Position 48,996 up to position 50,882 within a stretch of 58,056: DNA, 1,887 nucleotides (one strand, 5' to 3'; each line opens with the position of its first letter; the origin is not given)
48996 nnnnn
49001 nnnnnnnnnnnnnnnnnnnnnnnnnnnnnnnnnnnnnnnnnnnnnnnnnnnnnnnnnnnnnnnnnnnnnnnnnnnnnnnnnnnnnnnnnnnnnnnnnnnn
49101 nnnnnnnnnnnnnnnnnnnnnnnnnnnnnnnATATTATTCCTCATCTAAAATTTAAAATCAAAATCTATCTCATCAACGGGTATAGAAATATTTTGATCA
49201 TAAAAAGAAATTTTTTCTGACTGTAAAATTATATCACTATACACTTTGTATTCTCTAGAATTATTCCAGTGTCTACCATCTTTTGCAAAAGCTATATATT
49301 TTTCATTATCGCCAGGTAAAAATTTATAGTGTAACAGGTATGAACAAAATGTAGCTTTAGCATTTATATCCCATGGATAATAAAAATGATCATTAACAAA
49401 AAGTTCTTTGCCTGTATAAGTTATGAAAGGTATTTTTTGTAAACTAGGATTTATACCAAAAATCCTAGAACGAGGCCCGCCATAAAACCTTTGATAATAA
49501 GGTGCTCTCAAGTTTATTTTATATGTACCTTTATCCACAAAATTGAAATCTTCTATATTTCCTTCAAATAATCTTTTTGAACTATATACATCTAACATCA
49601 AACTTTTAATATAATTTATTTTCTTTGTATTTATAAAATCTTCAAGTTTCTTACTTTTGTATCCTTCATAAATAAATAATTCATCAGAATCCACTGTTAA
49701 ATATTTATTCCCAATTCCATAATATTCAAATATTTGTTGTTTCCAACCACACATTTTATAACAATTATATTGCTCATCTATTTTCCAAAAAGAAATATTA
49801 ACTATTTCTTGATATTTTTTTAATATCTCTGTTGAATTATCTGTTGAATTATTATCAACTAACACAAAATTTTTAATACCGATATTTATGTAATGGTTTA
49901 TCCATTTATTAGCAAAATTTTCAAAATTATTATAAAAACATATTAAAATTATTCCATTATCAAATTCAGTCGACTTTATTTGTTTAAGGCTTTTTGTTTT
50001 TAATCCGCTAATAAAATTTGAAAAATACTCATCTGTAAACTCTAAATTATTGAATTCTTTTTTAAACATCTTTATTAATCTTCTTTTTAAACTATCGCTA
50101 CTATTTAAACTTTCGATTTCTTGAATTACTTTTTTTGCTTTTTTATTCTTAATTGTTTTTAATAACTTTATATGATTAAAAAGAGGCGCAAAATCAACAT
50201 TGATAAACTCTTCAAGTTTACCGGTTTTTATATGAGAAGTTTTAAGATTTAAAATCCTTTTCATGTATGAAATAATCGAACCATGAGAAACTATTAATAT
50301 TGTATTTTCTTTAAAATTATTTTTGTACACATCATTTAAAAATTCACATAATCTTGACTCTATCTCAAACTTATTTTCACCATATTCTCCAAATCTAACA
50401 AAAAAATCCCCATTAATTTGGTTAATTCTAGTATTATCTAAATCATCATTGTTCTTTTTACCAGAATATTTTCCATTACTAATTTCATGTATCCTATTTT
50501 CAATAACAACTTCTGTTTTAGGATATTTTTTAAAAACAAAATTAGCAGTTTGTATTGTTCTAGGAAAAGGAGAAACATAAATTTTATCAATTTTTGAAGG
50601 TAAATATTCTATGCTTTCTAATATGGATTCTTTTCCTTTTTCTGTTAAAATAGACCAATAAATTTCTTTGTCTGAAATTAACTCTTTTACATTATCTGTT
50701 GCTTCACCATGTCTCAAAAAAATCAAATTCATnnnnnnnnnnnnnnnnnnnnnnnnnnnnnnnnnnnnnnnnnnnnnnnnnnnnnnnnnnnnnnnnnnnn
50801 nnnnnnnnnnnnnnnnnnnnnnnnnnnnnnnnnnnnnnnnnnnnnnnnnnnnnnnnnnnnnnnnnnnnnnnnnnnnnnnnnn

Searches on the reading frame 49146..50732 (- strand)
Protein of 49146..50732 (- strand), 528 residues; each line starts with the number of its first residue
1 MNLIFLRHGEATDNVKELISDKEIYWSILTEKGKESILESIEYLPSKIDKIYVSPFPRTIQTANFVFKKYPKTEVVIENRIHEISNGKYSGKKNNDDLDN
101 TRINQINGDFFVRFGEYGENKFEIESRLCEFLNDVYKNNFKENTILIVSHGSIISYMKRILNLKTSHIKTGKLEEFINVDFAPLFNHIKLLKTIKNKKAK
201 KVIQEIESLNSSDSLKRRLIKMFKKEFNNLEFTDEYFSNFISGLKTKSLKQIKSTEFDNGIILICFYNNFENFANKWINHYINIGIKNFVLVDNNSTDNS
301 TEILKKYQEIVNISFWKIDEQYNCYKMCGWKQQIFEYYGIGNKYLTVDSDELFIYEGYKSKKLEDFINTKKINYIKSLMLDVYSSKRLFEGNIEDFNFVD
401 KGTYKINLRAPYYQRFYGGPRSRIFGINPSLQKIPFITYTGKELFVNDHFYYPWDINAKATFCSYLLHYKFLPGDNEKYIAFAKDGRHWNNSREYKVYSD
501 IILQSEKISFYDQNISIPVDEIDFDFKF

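Call 41: search_protein_families(library=pfam, proteins=[window:49146-50732:-], max_evalue=0.001)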
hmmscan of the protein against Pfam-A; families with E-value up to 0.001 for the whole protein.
window:49146-50732:- (528 aa): 3 families
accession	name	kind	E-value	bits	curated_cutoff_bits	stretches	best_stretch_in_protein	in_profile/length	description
PF00300.27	His_Phos_1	-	5.8e-20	72.2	21.7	1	3-168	1-166/194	Histidine phosphatase superfamily (branch 1)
PF13704.12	Glyco_tranf_2_4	-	4.7e-13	49.9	27.5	1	273-366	6-97/98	Glycosyl transferase family 2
PF00535.33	Glycos_transf_2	-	0.00052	20.4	23.3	1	262-309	2-50/168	Glycosyl transferase family 2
